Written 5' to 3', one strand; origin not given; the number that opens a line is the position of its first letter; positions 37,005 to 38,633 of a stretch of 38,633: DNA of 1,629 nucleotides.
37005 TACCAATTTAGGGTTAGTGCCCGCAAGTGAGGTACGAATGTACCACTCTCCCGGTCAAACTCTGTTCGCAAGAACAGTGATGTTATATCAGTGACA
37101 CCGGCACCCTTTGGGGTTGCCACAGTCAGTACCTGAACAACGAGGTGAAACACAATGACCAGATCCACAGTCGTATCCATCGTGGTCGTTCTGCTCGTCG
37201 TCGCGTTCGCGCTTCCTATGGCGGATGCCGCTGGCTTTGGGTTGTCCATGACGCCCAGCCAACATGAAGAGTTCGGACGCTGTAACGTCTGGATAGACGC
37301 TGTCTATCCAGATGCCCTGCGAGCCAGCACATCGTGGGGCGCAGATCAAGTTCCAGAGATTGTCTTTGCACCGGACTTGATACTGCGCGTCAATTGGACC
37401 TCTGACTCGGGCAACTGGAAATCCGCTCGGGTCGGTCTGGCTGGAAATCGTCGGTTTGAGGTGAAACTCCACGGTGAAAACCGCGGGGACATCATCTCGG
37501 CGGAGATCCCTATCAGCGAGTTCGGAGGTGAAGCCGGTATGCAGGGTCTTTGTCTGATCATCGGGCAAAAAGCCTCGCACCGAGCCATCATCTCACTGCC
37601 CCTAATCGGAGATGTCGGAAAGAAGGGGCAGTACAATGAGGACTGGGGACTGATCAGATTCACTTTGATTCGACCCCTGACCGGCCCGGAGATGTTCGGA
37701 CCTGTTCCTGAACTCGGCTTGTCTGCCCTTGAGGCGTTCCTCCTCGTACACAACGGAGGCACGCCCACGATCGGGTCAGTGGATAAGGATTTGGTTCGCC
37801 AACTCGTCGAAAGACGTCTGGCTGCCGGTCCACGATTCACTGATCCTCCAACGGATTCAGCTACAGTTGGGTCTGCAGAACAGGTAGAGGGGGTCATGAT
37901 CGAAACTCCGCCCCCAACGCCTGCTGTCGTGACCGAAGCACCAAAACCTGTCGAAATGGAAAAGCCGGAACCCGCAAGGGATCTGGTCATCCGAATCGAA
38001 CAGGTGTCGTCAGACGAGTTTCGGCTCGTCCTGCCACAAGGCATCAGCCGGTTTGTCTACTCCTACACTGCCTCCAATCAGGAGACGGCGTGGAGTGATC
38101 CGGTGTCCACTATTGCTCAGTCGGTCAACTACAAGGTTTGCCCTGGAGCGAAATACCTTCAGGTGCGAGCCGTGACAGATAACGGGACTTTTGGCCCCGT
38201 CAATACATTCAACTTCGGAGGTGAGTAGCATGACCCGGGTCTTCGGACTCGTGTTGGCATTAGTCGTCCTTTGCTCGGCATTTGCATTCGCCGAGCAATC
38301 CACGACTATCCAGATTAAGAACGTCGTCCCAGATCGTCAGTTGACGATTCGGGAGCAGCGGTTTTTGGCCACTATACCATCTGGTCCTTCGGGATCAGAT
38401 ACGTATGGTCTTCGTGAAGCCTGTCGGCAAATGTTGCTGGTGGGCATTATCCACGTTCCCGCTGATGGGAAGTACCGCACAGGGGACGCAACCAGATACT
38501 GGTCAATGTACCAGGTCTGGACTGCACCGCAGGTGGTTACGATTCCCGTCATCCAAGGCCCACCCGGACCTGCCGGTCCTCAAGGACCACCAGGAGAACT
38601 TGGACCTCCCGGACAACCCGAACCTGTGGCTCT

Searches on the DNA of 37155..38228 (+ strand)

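Call 34: search_rna_families(source=L001, start=9500, end=12100, threshold=evalue, max_evalue=1)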
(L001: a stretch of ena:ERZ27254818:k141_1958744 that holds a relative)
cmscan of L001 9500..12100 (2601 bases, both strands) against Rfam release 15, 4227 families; matches with E-value up to 1: 1.
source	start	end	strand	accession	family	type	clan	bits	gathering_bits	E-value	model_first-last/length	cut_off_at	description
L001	10453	10527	+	RF00569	SNORD19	Gene; snRNA; snoRNA; CD-box;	CL00048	23.2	35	0.39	1-76/76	no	Small nucleolar RNA SNORD19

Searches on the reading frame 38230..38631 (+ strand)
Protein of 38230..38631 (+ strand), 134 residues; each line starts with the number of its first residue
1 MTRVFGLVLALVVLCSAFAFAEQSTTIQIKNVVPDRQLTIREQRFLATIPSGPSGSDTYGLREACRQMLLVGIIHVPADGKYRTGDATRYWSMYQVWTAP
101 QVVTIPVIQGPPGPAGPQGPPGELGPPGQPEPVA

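Call 9: search_protein_families(library=pfam, proteins=[window:38230-38631:+], max_evalue=0.01)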
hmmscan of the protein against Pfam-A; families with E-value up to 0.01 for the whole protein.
window:38230-38631:+ (134 aa): 1 family
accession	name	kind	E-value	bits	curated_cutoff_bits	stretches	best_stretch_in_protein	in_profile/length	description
PF01391.23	Collagen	-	0.0042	17.3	27.2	1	110-129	37-56/60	Collagen triple helix repeat (20 copies)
